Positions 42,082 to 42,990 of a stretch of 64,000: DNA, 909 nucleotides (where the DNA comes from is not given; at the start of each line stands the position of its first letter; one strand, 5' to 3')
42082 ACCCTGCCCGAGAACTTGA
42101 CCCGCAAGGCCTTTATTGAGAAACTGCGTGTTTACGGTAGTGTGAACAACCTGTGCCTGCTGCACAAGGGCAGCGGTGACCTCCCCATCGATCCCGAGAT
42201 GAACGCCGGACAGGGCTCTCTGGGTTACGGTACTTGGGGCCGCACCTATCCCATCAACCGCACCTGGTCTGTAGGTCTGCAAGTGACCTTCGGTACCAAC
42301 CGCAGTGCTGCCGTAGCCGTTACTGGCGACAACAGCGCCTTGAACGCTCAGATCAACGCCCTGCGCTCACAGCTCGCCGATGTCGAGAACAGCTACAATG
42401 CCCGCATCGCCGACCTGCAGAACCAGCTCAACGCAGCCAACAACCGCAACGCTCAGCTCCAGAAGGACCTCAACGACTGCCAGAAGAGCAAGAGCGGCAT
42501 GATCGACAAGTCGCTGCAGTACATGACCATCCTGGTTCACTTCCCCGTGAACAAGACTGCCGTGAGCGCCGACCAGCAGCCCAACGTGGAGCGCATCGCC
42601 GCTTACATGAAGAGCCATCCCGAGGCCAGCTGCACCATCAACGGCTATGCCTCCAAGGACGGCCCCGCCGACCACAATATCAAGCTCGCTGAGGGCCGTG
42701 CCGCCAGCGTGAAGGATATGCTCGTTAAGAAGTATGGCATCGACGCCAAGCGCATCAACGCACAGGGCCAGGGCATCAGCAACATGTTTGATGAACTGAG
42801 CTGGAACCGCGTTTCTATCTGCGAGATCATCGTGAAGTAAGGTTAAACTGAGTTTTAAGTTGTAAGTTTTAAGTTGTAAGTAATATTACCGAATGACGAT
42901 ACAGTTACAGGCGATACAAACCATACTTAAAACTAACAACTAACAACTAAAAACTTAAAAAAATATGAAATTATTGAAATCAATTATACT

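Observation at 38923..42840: SusC-like TonB-dependent transporter fused in frame to a periplasmic coiled-coil + OmpA-like peptidoglycan-binding module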

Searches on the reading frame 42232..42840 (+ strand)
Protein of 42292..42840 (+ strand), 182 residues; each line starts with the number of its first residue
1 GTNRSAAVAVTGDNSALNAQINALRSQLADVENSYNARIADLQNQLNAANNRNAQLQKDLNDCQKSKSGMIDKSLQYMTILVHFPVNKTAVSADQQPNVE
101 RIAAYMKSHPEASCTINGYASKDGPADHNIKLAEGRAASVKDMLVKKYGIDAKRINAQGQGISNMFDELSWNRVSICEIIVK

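Call 3: search_protein_families(library=pfam, proteins=[window:42292-42840:+], max_evalue=0.01)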
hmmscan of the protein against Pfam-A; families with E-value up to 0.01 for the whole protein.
window:42292-42840:+ (182 aa): 6 families
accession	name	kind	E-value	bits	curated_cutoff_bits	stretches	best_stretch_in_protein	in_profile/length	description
PF00691.25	OmpA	-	3e-14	53.6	27.2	1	84-165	2-84/98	OmpA family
PF00038.26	Filament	-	0.0018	18.4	40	1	13-66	26-83/313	Intermediate filament protein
PF24922.1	ACBP4_C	-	0.0051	17.5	31.2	1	15-65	6-52/105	Acyl-CoA-binding domain-containing protein 4-6, C-terminal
PF05359.17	DUF748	-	0.0061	15.1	50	0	98-155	980-1037/1037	Domain of Unknown Function (DUF748)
PF20994.3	CENPU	-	0.0077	16.3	27.8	0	13-68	100-154/200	CENPU protein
PF06810.17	Phage_scaffold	-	0.0091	16.4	35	0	9-65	38-95/170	Phage capsid assembly scaffolding protein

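Call 4: search_protein_families(library=ncbifam, proteins=[window:42292-42840:+], max_evalue=0.01)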
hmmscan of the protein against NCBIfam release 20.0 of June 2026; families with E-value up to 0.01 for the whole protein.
window:42292-42840:+ (182 aa): 28 families (the best 25 are shown)
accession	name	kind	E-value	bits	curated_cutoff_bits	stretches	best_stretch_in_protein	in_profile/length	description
NF053613.1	OMP_toxin_LptF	equivalog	2.2e-17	63.6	400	1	18-161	88-221/256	lipotoxin F family OmpA-related lipoprotein LptF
TIGR03789.1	pdsO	hypoth_equivalog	2e-16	60.4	152.2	1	13-164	79-222/243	sortase-associated OmpA-like protein PdsO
NF053611.1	YiaD_Gzip_OmpA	equivalog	1e-15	58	175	1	51-163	73-184/206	YiaD family glycine zipper/OmpA-like lipoprotein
NF045788.1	Omp38Acinit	equivalog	2.5e-15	56.4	500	1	78-160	239-321/354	outer membrane protein Omp38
TIGR02802.1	Pal_lipo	equivalog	6.3e-11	42.3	125.35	1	82-157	2-76/104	peptidoglycan-associated lipoprotein Pal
NF047726.1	AutTranAdhPGAsTpgA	equivalog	5.2e-10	39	350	1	69-170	145-246/268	trimeric autotransporter adhesin/peptidogylcan-associated protein TpgA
NF053585.1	OMP_LP_YfiB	equivalog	2.4e-09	37.3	128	1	82-163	58-138/163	outer membrane lipoprotein YfiB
NF053612.1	anchor_PA1041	equivalog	6.9e-09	36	250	1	82-164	133-214/236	PA1041 family peptidoglycan-binding anchor lipoprotein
NF008067.1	PRK10802.1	equivalog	9e-09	35.4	261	1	45-157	35-143/171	peptidoglycan-associated lipoprotein Pal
NF045787.1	OmpABordt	equivalog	3.5e-08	33.4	200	1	83-164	88-168/194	outer membrane protein OmpA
NF008071.1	PRK10808.1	equivalog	1.1e-07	31.6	277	1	82-165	233-317/358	porin OmpA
NF007804.1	PRK10510.1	equivalog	2.2e-07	30.5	307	1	56-164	88-195/219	OmpA family lipoprotein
TIGR03350.1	type_VI_ompA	equivalog_domain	1.1e-06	28.6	139.8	1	84-163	34-115/137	type VI secretion system protein TssL, long form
NF052230.1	T9SS_PorE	exception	1.9e-06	26.4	600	1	82-163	517-597/648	PorE family type IX secretion system protein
NF033763.1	exchanger_TraB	exception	3.1e-06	25.4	700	1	82-164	394-476/522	outer membrane exchange protein TraB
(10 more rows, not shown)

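Call 6: find_homologous_proteins(query=window:42292-42837:+, max_evalue=0.00001)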
Query window:42292-42837:+ (182 aa): 92 proteins with E <= 0.00001 among 237 candidates.
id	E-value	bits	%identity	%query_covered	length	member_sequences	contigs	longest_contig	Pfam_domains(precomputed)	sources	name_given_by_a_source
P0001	1.2e-100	353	91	100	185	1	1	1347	PF00691.26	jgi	jgi:outer membrane protein OmpA-like peptidoglycan-associated protein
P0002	1.6e-96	339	88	100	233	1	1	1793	PF00691.26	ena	-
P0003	2.4e-91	323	85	100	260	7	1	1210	PF00691.26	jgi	jgi:outer membrane protein OmpA-like peptidoglycan-associated protein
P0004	5.6e-78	279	74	100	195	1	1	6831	PF00691.26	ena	-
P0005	9.6e-74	265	75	91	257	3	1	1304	PF00691.26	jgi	jgi:outer membrane protein OmpA-like peptidoglycan-associated protein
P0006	9.6e-70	252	68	100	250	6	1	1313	PF00691.26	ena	-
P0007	3.6e-67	244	72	91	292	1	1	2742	PF00691.26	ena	-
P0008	2.9e-66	241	65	100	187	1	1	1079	PF00691.26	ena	-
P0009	3.4e-66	241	69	92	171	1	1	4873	PF00691.26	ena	-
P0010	1.8e-65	239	63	100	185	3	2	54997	PF00691.26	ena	-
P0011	1.9e-65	238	69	91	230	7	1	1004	PF00691.26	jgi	-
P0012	1.1e-64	236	64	100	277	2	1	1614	PF00691.26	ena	-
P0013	3.0e-64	235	68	91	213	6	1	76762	PF00691.26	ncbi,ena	-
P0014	2.6e-63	232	64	100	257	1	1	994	PF00691.26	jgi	jgi:outer membrane protein OmpA-like peptidoglycan-associated protein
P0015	3.2e-63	231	67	91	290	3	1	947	PF00691.26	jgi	jgi:outer membrane protein OmpA-like peptidoglycan-associated protein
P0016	3.6e-63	231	68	91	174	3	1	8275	PF00691.26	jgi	jgi:outer membrane protein OmpA-like peptidoglycan-associated protein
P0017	1.4e-62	229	63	100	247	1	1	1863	PF00691.26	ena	-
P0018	1.6e-62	229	62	100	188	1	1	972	PF00691.26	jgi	jgi:outer membrane protein OmpA-like peptidoglycan-associated protein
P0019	1.7e-62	229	95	62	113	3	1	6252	PF00691.26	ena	-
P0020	2.3e-62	228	61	100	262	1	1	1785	PF00691.26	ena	-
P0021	1.1e-61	226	67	91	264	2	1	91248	PF00691.26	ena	-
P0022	3.6e-61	225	78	74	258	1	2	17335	PF00691.26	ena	-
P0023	1.6e-60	222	91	62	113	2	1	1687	PF00691.26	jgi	jgi:outer membrane protein OmpA-like peptidoglycan-associated protein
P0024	3.8e-60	221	74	81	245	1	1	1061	PF00691.26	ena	-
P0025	8.5e-60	220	66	91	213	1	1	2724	PF00691.26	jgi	jgi:outer membrane protein OmpA-like peptidoglycan-associated protein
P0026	9.0e-60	220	64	97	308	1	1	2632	PF00691.26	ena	-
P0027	1.6e-59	219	90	62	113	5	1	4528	PF00691.26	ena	-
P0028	1.8e-59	219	65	87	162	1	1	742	PF00691.26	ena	-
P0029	4.2e-59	218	63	97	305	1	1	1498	PF00691.26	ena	-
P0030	7.5e-59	217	65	91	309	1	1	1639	PF00691.26,PF12795.13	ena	-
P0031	6.5e-57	211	59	100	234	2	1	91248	PF00691.26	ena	-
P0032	5.8e-55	204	69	77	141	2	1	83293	PF00691.26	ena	-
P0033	1.9e-54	203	69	77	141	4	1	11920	PF00691.26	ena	-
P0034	2.9e-54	202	73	68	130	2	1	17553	PF00691.26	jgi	-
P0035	3.4e-53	199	81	62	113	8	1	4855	PF00691.26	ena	-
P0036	5.3e-52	195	65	77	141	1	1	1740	PF00691.26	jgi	jgi:outer membrane protein OmpA-like peptidoglycan-associated protein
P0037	6.5e-52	194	81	62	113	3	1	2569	PF00691.26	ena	-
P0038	8.2e-49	184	76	62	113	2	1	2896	PF00691.26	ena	-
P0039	1.8e-48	183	76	62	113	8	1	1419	PF00691.26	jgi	jgi:outer membrane protein OmpA-like peptidoglycan-associated protein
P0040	2.6e-42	163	79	53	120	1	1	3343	PF00691.26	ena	-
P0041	8.9e-42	162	52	92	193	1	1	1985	PF00691.26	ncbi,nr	ncbi:MAG: OmpA family protein, partial [Muribaculaceae bacterium]|nr:OmpA family protein [Muribacula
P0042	9.1e-40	155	56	75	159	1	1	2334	PF00691.26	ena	-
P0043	3.4e-37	147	51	83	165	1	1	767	PF00691.26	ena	-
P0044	8.7e-37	145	46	89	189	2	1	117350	PF00691.26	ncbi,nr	ncbi:MAG: OmpA family protein, partial [Alloprevotella sp.]|nr:OmpA family protein [Alloprevotella s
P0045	7.8e-36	142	69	58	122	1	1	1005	PF00691.26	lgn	-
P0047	9.1e-35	139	66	54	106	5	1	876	PF00691.26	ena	-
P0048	2.5e-34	137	58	69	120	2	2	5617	PF00691.26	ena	-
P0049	1.4e-33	135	46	90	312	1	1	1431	PF00691.26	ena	-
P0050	1.6e-33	135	49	90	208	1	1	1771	PF00691.26,PF05359.17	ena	-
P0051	1.9e-33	134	68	55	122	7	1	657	PF00691.26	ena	-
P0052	2.6e-33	134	48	90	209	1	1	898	PF00691.26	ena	-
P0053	3.1e-33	134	46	90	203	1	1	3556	PF00691.26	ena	-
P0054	9.9e-33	132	67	58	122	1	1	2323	PF00691.26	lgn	-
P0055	5.5e-32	130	45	90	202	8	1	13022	PF00691.26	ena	-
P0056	6.3e-32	130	45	90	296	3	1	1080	PF00691.26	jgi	jgi:outer membrane protein OmpA-like peptidoglycan-associated protein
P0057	2.9e-31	127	52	66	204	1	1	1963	PF00691.26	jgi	-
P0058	4.8e-31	127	46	90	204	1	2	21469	PF00691.26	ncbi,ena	-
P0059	5.8e-31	126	47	90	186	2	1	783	PF00691.26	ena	-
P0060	1.2e-30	125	45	90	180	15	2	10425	PF00691.26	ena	-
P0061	1.2e-30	125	44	90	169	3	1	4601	PF00691.26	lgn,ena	-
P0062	1.3e-30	125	46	90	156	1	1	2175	PF00691.26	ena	-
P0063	1.8e-30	125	45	90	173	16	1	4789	PF00691.26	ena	-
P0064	1.9e-30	125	44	90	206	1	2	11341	PF00691.26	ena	-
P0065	2.6e-30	124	48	75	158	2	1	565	PF00691.26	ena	-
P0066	1.1e-29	122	43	92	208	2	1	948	PF00691.26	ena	-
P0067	4.4e-29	120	42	90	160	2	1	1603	PF00691.26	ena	-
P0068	4.5e-29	120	42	98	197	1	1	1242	PF00691.26,PF05359.17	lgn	-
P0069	4.9e-29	120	39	91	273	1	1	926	PF00691.26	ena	-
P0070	1.4e-28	119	42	90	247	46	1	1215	PF00691.26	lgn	-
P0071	1.7e-28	118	43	91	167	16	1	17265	PF00691.26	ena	-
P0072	2.7e-28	118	41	90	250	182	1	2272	PF00691.26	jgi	-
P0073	4.5e-28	117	41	90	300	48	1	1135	PF00691.26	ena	-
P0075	8.2e-28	116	59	54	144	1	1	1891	PF00691.26,PF05359.17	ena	-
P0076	2.0e-27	115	65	47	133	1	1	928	PF00691.26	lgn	-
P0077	4.4e-27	114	54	60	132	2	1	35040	PF00691.26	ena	-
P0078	6.3e-27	113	39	92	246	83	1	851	PF00691.26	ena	-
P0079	1.0e-26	113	43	84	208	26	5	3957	PF00691.26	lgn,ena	-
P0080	1.3e-26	112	40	90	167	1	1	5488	PF00691.26,PF05359.17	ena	-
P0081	1.4e-26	112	43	74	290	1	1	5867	PF00691.26,PF13203.13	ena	-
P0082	2.2e-26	112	46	90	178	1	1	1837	PF00691.26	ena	-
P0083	2.4e-26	111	43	84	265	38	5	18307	PF00691.26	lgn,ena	-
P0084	5.5e-26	110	43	90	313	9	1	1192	PF00691.26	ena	-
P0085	9.4e-26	109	52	54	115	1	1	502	PF00691.26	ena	-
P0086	2.4e-25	108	51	60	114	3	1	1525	PF00691.26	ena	-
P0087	2.4e-25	108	39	98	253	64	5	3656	PF00691.26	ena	-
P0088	3.0e-25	108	39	98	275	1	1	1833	PF00691.26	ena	-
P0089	3.3e-25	108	39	98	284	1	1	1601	PF00691.26,PF13292.12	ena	-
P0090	1.8e-24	105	49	60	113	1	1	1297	PF00691.26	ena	-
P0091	4.1e-24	104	39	98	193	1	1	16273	PF00691.26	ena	-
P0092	8.5e-19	87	38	98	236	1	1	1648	PF00691.26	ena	-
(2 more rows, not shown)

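Call 10: find_encoding_contigs(protein=P0010, flank=6000, max_places=3)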
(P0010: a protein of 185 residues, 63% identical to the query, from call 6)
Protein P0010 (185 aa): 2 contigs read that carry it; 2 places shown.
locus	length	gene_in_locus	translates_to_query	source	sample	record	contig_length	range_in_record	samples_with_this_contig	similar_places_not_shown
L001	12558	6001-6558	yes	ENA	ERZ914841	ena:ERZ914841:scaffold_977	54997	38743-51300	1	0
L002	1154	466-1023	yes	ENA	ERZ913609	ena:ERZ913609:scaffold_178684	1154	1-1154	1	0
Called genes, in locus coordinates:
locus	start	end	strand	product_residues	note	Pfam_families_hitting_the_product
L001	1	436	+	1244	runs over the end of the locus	PF13620:CarboxypepD_reg, PF13715:CarbopepD_reg_2, PF07715:Plug, PF00593:TonB_dep_Rec_b-barrel, PF00691:OmpA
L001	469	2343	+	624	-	PF12741:SusD-like, PF12771:SusD-like_2, PF12741:SusD-like (weak)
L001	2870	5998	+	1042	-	PF13620:CarboxypepD_reg, PF13715:CarbopepD_reg_2, PF07715:Plug, PF00593:TonB_dep_Rec_b-barrel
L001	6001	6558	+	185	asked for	PF00691:OmpA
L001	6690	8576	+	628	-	PF12771:SusD-like_2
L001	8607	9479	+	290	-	-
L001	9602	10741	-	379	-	PF13439:Glyco_transf_4, PF13579:Glyco_trans_4_4, PF00534:Glycos_transf_1, PF13692:Glyco_trans_1_4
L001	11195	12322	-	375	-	PF12833:HTH_18, PF00165:HTH_AraC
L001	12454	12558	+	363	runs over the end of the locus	PF12833:HTH_18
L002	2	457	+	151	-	?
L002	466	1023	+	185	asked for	PF00691:OmpA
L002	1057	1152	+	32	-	?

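Call 11: find_encoding_contigs(protein=P0021, flank=6000, max_places=3)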
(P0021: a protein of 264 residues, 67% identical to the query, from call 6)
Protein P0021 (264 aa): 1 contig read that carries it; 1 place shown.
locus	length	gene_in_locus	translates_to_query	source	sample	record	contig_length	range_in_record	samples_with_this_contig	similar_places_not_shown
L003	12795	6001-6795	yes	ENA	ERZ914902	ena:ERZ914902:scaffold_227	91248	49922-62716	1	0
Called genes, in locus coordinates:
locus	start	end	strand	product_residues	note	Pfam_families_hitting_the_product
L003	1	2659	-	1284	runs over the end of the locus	PF13620:CarboxypepD_reg, PF13715:CarbopepD_reg_2, PF07715:Plug, PF00593:TonB_dep_Rec_b-barrel, PF00691:OmpA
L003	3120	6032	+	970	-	PF13620:CarboxypepD_reg, PF13715:CarbopepD_reg_2, PF07715:Plug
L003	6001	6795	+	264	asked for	PF00691:OmpA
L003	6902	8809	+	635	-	PF12741:SusD-like, PF12771:SusD-like_2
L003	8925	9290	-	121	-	-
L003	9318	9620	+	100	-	PF01797:Y1_Tnp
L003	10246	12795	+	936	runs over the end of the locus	PF13620:CarboxypepD_reg, PF13715:CarbopepD_reg_2, PF07715:Plug, PF00593:TonB_dep_Rec_b-barrel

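Call 15: find_related_loci(query=A1, collection=genome_contigs, flank=5000)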
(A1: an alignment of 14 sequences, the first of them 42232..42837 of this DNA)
Query A1 (202 aa) in genome_contigs; peptide patterns used: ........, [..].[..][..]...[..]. (x = any residue, [..] = any of these).
128 stretches matched a pattern; 120 encode a relative of the query (tblastn E <= 1e-3); the best 80 are kept; 79 distinct loci.
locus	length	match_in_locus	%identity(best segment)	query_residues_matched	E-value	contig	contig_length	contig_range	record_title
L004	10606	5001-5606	92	1-202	2e-125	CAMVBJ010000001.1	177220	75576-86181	MAG TPA_asm: uncultured Prevotellaceae bacterium isolate SRR8387716_bin.1_metaWRAP_v1.3_MAG genome assembly, contig: ERZ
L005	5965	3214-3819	90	1-202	2e-122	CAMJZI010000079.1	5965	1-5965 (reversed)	MAG: uncultured Porphyromonadaceae bacterium isolate SRR12081292_bin.74_metaWRAP_v1.3_MAG genome assembly, contig: ERZ12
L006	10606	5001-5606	89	1-202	2e-122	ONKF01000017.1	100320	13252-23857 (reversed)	uncultured Prevotellaceae bacterium isolate RUG379 genome assembly, contig: scaffold_186, whole genome shotgun sequence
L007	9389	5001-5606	89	1-202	9e-122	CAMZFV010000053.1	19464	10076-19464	MAG TPA_asm: uncultured Prevotellaceae bacterium isolate SRR10912537_bin.37_metaWRAP_v1.3_MAG genome assembly, contig: E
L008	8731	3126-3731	88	1-202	1e-120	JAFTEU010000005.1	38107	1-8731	MAG: Muribaculaceae bacterium isolate RGIG3753 Roe_deer_Abomasum-1__c13674, whole genome shotgun sequence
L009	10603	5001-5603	90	2-202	2e-120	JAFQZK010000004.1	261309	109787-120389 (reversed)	MAG: Muribaculaceae bacterium isolate RGIG2290 Goat_Duodenum-5__c69336, whole genome shotgun sequence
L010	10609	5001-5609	88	1-202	7e-120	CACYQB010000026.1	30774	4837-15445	MAG: uncultured Bacteroidales bacterium isolate RUG12169 genome assembly, contig: RUG12169_asm_26, whole genome shotgun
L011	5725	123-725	90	2-202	5e-120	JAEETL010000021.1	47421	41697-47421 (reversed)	MAG: Muribaculaceae bacterium isolate Tb.RUG.404 NODE_2028_length_47421_cov_3.563074, whole genome shotgun sequence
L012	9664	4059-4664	87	1-202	2e-119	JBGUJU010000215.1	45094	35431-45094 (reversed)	MAG: Sodaliphilus sp. isolate ruminal_MAG_297 ruminal_MAG_297_contig_0218, whole genome shotgun sequence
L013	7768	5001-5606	89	1-202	2e-119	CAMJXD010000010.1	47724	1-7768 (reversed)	MAG: uncultured Prevotellaceae bacterium isolate SRR12081293_bin.66_metaWRAP_v1.3_MAG genome assembly, contig: ERZ122897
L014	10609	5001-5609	88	1-202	6e-119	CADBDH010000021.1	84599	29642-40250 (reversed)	MAG: uncultured Bacteroidales bacterium isolate RUG13867 genome assembly, contig: RUG13867_asm_21, whole genome shotgun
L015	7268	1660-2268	87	1-202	1e-118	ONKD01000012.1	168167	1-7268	uncultured Prevotellaceae bacterium isolate RUG373 genome assembly, contig: scaffold_204, whole genome shotgun sequence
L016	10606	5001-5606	90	1-202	2e-118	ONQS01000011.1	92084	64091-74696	uncultured Prevotellaceae bacterium isolate RUG548 genome assembly, contig: scaffold_223, whole genome shotgun sequence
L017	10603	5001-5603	88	2-202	3e-118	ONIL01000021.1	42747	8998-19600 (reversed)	uncultured Prevotellaceae bacterium isolate RUG330 genome assembly, contig: scaffold_171, whole genome shotgun sequence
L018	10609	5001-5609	87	2-202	4e-118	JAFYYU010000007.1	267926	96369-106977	MAG: Muribaculaceae bacterium isolate RGIG7545 Water_buffalos_Omasum-1__c130, whole genome shotgun sequence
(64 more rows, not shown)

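Call 21: search_protein_representatives(protein=window:42292-42837:+)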
Query: 182 residues. Proteins with E-value up to 0.001 (for the whole library): 7018; up to 1e-10: 330; up to 1e-30: 20. The best 150 are listed.
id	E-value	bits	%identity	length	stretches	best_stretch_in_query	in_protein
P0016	1.2e-63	231.0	67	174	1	15-182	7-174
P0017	4.6e-63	229.1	63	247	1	1-182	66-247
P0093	5.6e-49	183.3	44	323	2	44-179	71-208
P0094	3.5e-46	174.2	46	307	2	68-180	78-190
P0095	3.8e-45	170.8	60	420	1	15-182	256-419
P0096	8.6e-39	150.2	52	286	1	13-179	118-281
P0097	3.3e-36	141.8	48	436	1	15-179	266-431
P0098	7.7e-36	140.6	52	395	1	16-179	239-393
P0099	1.5e-34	136.4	49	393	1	19-178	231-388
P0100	3.6e-34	135.1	45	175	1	21-179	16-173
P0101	9.9e-34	133.7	53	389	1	13-178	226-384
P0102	4.6e-33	131.5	46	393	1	13-180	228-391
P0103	8.7e-33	130.6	51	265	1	15-179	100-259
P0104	2.2e-32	129.3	46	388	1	12-179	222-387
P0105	6.4e-32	127.8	28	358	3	83-164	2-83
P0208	3.4e-18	83.2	31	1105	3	72-151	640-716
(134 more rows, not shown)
